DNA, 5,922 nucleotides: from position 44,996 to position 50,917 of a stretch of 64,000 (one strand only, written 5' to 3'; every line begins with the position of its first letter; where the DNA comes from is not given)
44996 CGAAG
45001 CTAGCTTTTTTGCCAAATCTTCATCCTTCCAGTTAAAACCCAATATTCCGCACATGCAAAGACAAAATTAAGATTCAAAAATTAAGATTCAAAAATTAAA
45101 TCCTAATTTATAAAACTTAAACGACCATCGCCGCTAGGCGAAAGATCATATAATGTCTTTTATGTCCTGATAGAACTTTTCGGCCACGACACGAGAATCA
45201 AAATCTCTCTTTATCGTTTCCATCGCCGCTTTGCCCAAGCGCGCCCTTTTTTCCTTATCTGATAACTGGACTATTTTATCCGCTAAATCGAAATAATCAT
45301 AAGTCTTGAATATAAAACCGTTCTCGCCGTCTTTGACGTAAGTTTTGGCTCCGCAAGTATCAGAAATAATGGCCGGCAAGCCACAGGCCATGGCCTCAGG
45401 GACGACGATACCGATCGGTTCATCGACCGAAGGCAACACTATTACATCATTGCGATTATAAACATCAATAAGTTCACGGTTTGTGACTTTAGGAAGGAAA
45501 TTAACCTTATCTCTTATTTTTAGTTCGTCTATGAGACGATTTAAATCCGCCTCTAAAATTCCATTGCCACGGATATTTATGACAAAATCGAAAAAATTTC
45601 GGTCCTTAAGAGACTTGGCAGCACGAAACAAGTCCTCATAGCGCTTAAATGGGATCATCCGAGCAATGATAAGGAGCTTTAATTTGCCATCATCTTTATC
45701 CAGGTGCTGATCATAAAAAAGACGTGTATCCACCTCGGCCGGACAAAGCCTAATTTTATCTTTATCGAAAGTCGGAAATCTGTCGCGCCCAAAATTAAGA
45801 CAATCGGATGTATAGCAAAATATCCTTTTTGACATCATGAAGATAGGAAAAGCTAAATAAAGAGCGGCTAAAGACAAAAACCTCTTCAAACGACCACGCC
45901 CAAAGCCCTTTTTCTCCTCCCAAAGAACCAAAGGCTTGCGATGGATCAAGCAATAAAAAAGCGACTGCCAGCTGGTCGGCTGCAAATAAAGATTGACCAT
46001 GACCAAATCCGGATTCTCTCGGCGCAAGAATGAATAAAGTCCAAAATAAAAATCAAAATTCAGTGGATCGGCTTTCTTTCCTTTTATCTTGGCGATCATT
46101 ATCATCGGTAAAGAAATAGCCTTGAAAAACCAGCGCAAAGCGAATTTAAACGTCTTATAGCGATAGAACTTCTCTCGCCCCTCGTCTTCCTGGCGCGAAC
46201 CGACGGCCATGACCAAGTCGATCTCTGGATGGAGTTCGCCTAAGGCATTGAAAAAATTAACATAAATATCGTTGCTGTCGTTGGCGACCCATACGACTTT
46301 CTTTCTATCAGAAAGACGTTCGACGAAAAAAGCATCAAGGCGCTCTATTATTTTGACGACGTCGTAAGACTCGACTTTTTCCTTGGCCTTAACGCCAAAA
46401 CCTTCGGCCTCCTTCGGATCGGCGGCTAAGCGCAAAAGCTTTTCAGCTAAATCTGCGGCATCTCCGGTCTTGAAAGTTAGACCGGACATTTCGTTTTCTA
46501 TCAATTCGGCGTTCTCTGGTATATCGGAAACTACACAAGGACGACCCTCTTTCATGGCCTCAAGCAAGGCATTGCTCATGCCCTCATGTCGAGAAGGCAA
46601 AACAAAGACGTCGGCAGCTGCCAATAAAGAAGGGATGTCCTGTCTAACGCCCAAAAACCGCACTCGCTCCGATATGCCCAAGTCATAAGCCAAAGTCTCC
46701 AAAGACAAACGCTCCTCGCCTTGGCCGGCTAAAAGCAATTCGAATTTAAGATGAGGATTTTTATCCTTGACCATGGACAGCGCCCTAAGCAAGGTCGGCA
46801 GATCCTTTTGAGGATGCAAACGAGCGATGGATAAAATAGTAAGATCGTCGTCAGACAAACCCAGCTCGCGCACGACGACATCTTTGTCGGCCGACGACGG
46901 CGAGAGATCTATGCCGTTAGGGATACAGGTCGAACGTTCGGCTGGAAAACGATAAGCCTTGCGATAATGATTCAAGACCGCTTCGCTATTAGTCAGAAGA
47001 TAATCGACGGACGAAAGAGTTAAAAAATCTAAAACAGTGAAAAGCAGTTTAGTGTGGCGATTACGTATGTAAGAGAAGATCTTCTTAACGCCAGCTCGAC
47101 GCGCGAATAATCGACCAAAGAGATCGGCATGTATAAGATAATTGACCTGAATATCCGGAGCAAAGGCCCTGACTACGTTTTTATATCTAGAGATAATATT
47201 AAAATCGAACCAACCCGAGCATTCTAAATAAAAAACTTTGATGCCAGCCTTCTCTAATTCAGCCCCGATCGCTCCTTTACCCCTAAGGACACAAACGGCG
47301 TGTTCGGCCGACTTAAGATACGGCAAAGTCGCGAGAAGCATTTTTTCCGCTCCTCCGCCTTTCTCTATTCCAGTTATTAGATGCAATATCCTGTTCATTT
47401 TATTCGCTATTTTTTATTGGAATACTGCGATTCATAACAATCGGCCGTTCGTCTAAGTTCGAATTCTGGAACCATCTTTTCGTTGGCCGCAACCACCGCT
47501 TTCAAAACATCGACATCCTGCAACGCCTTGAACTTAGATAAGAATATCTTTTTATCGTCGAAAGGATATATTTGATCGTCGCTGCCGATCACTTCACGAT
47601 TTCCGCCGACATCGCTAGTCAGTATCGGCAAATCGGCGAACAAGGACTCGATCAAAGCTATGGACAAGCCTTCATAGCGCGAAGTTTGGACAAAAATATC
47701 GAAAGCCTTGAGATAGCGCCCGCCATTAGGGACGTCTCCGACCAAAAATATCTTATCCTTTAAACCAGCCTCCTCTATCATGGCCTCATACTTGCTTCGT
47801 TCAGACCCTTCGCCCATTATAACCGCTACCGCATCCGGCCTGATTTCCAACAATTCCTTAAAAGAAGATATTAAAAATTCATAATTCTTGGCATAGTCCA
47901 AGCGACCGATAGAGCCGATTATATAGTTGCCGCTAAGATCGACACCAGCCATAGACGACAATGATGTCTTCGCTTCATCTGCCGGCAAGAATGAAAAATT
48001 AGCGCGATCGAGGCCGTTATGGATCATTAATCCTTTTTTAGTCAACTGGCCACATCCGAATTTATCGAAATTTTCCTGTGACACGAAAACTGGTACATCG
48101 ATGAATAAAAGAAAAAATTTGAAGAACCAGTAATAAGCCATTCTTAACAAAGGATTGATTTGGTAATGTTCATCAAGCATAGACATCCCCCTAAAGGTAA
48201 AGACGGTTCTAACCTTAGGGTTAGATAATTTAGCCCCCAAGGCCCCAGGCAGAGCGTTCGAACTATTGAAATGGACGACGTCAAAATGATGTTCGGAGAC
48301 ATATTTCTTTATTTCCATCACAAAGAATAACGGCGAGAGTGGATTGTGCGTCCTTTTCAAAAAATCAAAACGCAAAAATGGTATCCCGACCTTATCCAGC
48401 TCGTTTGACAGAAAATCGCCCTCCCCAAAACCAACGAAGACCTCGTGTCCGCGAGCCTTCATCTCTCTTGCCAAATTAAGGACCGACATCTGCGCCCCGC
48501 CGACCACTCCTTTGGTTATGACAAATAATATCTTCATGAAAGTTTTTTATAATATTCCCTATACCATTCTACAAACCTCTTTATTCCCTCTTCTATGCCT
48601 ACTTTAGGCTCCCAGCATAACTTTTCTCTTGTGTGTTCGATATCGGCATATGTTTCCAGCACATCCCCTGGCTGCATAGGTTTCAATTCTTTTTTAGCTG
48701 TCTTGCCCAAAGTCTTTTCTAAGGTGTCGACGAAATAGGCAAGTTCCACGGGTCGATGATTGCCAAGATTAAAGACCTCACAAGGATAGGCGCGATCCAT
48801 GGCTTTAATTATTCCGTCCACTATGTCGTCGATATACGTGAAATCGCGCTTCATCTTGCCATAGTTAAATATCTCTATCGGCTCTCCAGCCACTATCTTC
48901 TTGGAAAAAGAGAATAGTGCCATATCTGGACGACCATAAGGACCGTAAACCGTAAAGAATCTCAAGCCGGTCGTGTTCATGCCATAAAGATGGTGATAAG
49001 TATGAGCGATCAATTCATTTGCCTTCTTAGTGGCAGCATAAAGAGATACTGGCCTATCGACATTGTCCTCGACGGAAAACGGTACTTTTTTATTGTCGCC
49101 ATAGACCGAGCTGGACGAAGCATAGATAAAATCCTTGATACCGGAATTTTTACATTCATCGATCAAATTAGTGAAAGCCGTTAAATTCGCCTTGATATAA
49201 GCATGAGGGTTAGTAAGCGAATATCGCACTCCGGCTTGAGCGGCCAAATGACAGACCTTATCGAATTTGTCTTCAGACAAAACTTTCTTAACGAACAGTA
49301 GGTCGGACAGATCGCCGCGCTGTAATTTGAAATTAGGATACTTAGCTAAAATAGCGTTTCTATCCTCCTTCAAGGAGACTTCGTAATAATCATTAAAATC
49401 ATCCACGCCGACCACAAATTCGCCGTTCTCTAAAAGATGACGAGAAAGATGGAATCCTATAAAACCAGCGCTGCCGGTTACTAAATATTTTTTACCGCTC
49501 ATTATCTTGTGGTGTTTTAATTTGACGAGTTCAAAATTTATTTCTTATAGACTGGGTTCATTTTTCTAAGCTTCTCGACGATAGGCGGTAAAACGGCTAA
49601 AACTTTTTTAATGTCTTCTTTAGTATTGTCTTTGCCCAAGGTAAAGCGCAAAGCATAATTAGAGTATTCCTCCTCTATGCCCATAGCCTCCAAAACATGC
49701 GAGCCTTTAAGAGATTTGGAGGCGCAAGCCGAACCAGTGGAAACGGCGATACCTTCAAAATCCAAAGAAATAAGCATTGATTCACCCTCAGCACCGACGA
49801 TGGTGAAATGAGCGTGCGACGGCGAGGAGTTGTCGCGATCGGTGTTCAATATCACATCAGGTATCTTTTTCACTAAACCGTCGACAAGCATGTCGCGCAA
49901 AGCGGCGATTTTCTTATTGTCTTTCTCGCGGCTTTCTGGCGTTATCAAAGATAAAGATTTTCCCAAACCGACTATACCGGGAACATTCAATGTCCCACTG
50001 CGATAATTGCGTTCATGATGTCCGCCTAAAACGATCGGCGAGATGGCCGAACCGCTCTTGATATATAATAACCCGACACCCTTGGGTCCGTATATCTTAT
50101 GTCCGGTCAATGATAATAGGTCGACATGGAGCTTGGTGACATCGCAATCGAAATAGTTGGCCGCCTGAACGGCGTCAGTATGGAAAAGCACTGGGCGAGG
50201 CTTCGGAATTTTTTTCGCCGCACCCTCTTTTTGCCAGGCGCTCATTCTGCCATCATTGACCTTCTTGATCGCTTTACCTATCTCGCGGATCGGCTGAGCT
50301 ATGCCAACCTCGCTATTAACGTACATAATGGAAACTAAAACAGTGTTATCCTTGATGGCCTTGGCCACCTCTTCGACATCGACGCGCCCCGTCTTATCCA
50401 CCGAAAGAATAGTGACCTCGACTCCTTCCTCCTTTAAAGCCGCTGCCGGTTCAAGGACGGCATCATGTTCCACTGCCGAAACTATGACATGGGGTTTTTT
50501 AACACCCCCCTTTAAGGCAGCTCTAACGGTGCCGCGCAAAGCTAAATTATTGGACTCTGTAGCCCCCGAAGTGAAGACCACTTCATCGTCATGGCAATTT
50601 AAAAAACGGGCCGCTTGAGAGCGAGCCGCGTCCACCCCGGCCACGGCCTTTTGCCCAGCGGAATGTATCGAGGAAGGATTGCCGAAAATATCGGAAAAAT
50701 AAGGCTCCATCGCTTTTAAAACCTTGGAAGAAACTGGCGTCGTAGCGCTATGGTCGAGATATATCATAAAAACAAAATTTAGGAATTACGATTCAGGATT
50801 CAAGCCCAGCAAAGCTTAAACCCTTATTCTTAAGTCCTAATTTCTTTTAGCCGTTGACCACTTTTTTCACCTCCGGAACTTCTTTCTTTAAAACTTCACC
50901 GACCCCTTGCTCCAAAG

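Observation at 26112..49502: ~23 kb convergent glycan-assembly island: candidate lipid-linked oligosaccharide pathway ending in a GT-C transferase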

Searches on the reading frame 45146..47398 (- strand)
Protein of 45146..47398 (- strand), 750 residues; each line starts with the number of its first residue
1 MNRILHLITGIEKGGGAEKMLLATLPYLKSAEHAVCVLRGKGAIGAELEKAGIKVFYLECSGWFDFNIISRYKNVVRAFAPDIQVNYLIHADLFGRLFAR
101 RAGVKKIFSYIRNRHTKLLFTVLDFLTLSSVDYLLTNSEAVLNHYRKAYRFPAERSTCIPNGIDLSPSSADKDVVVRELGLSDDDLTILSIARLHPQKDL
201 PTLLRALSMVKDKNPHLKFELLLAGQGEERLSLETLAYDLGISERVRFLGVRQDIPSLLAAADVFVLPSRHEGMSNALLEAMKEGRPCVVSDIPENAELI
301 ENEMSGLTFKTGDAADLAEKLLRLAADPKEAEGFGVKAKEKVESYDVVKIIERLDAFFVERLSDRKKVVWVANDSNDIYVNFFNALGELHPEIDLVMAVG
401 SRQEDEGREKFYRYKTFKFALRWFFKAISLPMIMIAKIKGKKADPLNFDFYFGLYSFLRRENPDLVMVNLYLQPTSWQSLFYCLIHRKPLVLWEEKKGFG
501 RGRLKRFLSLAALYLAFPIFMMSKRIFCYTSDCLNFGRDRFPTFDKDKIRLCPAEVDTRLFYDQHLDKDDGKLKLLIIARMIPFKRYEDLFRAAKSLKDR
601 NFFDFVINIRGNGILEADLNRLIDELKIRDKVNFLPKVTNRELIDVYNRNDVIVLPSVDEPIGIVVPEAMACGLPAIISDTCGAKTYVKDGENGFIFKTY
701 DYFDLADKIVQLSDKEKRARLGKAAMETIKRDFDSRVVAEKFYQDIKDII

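Call 4: search_protein_families(library=pfam, proteins=[window:45146-47398:-], max_evalue=0.01)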
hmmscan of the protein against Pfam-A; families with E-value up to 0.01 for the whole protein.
window:45146-47398:- (750 aa): 6 families
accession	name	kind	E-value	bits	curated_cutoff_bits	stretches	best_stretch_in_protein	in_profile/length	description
PF00534.26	Glycos_transf_1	-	8e-73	244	26.4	2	563-726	6-170/172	Glycosyl transferases group 1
PF13692.12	Glyco_trans_1_4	-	4.2e-63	212.3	27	2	187-327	3-142/142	Glycosyl transferases group 1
PF20706.3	GT4-conflict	-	8.2e-17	61.7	26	2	569-691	194-323/385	Family 4 Glycosyltransferase in conflict systems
PF13439.12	Glyco_transf_4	-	1.6e-15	58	28.5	1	15-166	2-169/170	Glycosyltransferase Family 4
PF13524.12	Glyco_trans_1_2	-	1.2e-13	51.6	25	2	591-742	6-142/144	Glycosyl transferase-like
PF13579.12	Glyco_trans_4_4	-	1e-08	36.2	29.7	1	15-162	1-158/158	Glycosyl transferase 4-like domain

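Call 8: search_protein_families(library=ncbifam, proteins=[window:45146-47398:-], max_evalue=0.001)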
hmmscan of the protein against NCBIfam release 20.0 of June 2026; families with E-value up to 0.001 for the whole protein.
window:45146-47398:- (750 aa): 45 families (the best 25 are shown)
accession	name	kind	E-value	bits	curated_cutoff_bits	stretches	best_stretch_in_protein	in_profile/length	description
TIGR03088.1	stp2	hypoth_equivalog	1.2e-64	218.7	409.05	2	3-345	3-357/374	TIGR03088 family PEP-CTERM/XrtA system glycosyltransferase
NF041876.1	EPS_EpsE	equivalog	8.9e-58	196.4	400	2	545-741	184-388/389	exopolysaccharide biosynthesis GT4 family glycosyltransferase EpsE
TIGR03999.1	thiol_BshA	equivalog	5.2e-52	177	273.7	2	138-360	152-372/375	N-acetyl-alpha-D-glucosaminyl L-malate synthase BshA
NF038229.1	Glyco4_Geo_Pelo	equivalog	1.3e-39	136.2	400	2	128-345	107-320/338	GPMC system family 4 glycosyltransferase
TIGR03449.1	mycothiol_MshA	equivalog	6.2e-38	130.7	462.5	2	575-729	223-384/406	D-inositol-3-phosphate glycosyltransferase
NF046085.1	XrtY_assoc_Gly1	equivalog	4.2e-37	127.9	400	2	563-745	200-380/387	XrtY-associated glycosyltransferase XYAG1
NF050063.1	ProtGlycPglJ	equivalog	3.3e-32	112.1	500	2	15-354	14-359/363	N-acetylgalactosamine-N,N'-diacetylbacillosaminyl-diphospho-undecaprenol 4-alpha-N-acetylgalactosaminyltransferase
TIGR04063.1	stp3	hypoth_equivalog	3.4e-32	111.8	442.05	2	150-343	176-376/397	TIGR04063 family PEP-CTERM/XrtA system glycosyltransferase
NF047880.1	glyco_SdgA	exception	6.2e-32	110.8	800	2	187-353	317-482/488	serine-aspartate repeat adhesin O-glycosyltransferase SdgA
NF038295.1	EPS_HpsP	equivalog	1.7e-31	109.6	550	2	155-344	177-369/388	hormogonium polysaccharide biosynthesis glycosyltransferase HpsP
TIGR02149.1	glgA_Coryne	subfamily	4.2e-30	105.1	302.4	2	568-745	200-386/391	glycogen synthase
TIGR04157.1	glyco_rSAM_CFB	subfamily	3.7e-29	101.9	400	2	128-342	167-389/406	TIGR04157 family glycosyltransferase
NF007396.0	PRK09922.1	equivalog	3.2e-28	98.6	385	2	190-330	187-329/361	lipopolysaccharide 1,6-galactosyltransferase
NF050056.1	ProtGlycPglH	equivalog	5.9e-28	98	600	2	186-354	180-346/354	GalNAc-alpha-(1->4)-GalNAc-alpha-(1->3)-diNAcBac-PP-undecaprenol alpha-1,4-N-acetyl-D-galactosaminyltransferase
NF041010.1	glycosy_Agl16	equivalog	3.7e-27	95.1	575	2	544-741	153-343/352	glycosylation protein Agl16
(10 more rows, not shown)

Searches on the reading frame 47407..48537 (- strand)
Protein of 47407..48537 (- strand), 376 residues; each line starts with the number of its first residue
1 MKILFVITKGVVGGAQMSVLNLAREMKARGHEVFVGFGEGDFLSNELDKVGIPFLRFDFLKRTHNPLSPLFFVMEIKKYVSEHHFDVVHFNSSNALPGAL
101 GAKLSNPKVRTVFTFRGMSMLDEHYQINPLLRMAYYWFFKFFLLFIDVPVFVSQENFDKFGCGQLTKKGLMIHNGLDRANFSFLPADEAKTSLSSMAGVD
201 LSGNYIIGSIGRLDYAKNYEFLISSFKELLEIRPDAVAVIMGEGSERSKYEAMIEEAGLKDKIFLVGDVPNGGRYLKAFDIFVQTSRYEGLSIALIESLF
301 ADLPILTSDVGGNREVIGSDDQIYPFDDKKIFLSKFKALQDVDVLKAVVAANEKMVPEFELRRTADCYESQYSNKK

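Call 4: search_protein_families(library=pfam, proteins=[window:47407-48537:-], max_evalue=0.01)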
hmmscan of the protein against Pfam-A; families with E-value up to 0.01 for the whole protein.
window:47407-48537:- (376 aa): 4 families
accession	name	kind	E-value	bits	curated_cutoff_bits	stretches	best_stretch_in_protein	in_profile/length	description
PF00534.26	Glycos_transf_1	-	7.6e-28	97.6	26.4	1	203-322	14-136/172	Glycosyl transferases group 1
PF13692.12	Glyco_trans_1_4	-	3.2e-22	79.8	27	1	206-335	3-135/142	Glycosyl transferases group 1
PF13439.12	Glyco_transf_4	-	8.1e-17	62.2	28.5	1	12-177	1-167/170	Glycosyltransferase Family 4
PF13579.12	Glyco_trans_4_4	-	4.4e-12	47.1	29.7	1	13-152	1-134/158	Glycosyl transferase 4-like domain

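Call 74: search_protein_families(library=ncbifam, proteins=[window:47407-48537:-], max_evalue=1e-10)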
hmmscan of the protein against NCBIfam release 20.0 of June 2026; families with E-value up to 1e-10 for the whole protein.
window:47407-48537:- (376 aa): 9 families
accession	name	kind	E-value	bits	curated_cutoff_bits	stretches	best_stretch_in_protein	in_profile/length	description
TIGR03088.1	stp2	hypoth_equivalog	1.7e-24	86.6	409.05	1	3-372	4-370/374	TIGR03088 family PEP-CTERM/XrtA system glycosyltransferase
NF050063.1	ProtGlycPglJ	equivalog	1.1e-18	67.6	500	1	199-347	190-337/363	N-acetylgalactosamine-N,N'-diacetylbacillosaminyl-diphospho-undecaprenol 4-alpha-N-acetylgalactosaminyltransferase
TIGR03999.1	thiol_BshA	equivalog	1.7e-15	56.9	273.7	1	172-374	172-372/375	N-acetyl-alpha-D-glucosaminyl L-malate synthase BshA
NF041876.1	EPS_EpsE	equivalog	2e-15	56.9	400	1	206-322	216-339/389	exopolysaccharide biosynthesis GT4 family glycosyltransferase EpsE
NF011726.0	PRK15179.1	equivalog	2.9e-13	49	733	1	95-317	412-630/694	Vi polysaccharide biosynthesis protein TviE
NF047684.1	TeichurnBiosyTuaC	equivalog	1.1e-11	44.3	550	1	204-323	219-334/391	teichuronic acid biosynthesis protein TuaC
TIGR04063.1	stp3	hypoth_equivalog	1.8e-11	43.6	442.05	1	166-372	179-392/397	TIGR04063 family PEP-CTERM/XrtA system glycosyltransferase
NF050056.1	ProtGlycPglH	equivalog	2.6e-11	43.2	600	0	207-364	182-342/354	GalNAc-alpha-(1->4)-GalNAc-alpha-(1->3)-diNAcBac-PP-undecaprenol alpha-1,4-N-acetyl-D-galactosaminyltransferase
NF038229.1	Glyco4_Geo_Pelo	equivalog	6.6e-11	41.8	400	0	217-368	174-329/338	GPMC system family 4 glycosyltransferase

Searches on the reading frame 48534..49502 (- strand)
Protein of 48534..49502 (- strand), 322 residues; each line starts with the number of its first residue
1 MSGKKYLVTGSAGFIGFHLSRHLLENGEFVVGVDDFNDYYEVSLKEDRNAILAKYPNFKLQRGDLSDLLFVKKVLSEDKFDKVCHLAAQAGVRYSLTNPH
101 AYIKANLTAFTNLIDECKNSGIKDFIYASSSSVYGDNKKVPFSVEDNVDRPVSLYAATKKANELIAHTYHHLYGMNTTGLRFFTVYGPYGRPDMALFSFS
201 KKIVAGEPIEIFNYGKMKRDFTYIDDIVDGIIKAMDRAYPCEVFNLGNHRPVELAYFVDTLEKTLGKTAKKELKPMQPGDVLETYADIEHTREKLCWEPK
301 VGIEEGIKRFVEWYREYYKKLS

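Call 4: search_protein_families(library=pfam, proteins=[window:48534-49502:-], max_evalue=0.01)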
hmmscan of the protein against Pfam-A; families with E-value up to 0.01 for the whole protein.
window:48534-49502:- (322 aa): 9 families
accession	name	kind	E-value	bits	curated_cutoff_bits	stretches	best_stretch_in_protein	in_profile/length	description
PF01370.27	Epimerase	-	1.8e-56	191.7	20.9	1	7-247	2-240/240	NAD dependent epimerase/dehydratase family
PF16363.11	GDP_Man_Dehyd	-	6.2e-55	187.4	27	1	7-309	1-331/332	GDP-mannose 4,6 dehydratase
PF01073.25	3Beta_HSD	-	8.5e-19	68.1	22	1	7-271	1-274/280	3-beta hydroxysteroid dehydrogenase/isomerase family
PF02719.21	Polysacc_synt_2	-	7.5e-16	58.6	20.2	1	7-271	2-253/293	Polysaccharide biosynthesis protein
PF04321.23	RmlD_sub_bind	-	1.6e-15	57.4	27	1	5-275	2-240/287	RmlD substrate binding domain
PF07993.18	NAD_binding_4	-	3e-05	23.7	20.1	1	78-171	87-193/258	Male sterility protein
PF13460.12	NAD_binding_10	-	0.00042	20.7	27.2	1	10-167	1-133/184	NAD(P)H-binding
PF05368.20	NmrA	-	0.0011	19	27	1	4-130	3-107/298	NmrA-like family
PF00106.31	adh_short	-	0.0035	17.3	26.6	0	6-114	3-116/195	short chain dehydrogenase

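Call 8: search_protein_families(library=ncbifam, proteins=[window:48534-49502:-], max_evalue=0.001)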
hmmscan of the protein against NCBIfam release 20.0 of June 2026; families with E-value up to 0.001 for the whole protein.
window:48534-49502:- (322 aa): 27 families (the best 25 are shown)
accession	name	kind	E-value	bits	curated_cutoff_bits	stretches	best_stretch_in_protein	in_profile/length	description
TIGR01179.1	galE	equivalog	2.2e-47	161.5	262.3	2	6-187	2-178/332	UDP-glucose 4-epimerase GalE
TIGR01181.1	dTDP_gluc_dehyt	equivalog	2.8e-47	161.4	365.1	1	5-316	1-313/321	dTDP-glucose 4,6-dehydratase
NF011728.1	PRK15181.1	equivalog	1e-42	146.4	760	1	3-318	15-341/348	Vi polysaccharide biosynthesis UDP-N-acetylglucosaminuronic acid C-4 epimerase TviC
TIGR02197.1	heptose_epim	equivalog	2.9e-38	131.8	274.6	1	7-315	2-314/316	ADP-glyceromanno-heptose 6-epimerase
TIGR04180.1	EDH_00030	hypoth_equivalog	4.7e-37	127.7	475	1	7-300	2-295/297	NAD-dependent 4,6-dehydratase LegB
NF007956.0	PRK10675.1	subfamily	9.2e-28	97.3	394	2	6-190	3-185/338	UDP-glucose 4-epimerase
NF007582.0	PRK10217.1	equivalog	5.4e-26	91.5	698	1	4-314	2-331/355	dTDP-glucose 4,6-dehydratase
NF007490.0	PRK10084.1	subfamily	1.8e-25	89.7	649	1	5-316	2-336/361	dTDP-glucose 4,6-dehydratase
TIGR02622.1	CDP_4_6_dhtase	equivalog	1.7e-21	76.8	278.45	2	2-175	3-174/352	CDP-glucose 4,6-dehydratase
NF008872.0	PRK11908.1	equivalog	4e-20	72.2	294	1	4-317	2-338/349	bifunctional UDP-4-keto-pentose/UDP-xylose synthase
NF043036.1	ErythonDh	equivalog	2e-18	66.7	325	1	5-210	2-203/321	D-erythronate dehydrogenase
NF042422.1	oxyalk_red_OleD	equivalog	2.1e-17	63.5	580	1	5-241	2-221/329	2-alkyl-3-oxoalkanoate reductase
NF047922.1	GDPFucSynFcl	equivalog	3.5e-17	62.8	500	1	64-317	38-304/308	GDP-L-fucose synthase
TIGR01472.1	gmd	equivalog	9.4e-16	57.9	415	1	5-178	2-178/342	GDP-mannose 4,6-dehydratase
NF042423.1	oxyalk_red_Shew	equivalog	2.5e-14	53.1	580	1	4-189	9-178/331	2-alkyl-3-oxoalkanoate reductase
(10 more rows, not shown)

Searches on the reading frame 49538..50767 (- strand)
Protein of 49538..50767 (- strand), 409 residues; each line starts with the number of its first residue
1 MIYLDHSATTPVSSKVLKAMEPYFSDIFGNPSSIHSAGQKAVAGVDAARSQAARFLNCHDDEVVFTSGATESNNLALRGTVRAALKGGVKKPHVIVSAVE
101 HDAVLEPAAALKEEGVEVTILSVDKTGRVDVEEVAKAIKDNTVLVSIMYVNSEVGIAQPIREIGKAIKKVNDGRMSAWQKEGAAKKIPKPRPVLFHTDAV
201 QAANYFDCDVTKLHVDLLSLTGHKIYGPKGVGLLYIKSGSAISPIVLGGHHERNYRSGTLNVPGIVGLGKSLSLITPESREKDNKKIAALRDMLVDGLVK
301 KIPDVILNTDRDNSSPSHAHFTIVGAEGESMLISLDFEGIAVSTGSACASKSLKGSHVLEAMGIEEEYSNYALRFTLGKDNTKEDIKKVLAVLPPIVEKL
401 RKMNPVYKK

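Call 4: search_protein_families(library=pfam, proteins=[window:49538-50767:-], max_evalue=0.01)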
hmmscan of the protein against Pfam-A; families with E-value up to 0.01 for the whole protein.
window:49538-50767:- (409 aa): 2 families
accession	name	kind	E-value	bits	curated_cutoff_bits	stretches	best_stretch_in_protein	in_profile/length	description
PF00266.25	Aminotran_5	-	2.2e-77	261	21.5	2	2-170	1-168/371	Aminotransferase class-V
PF02310.24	B12-binding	-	0.0099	16.2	32.1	0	108-152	21-64/121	B12 binding domain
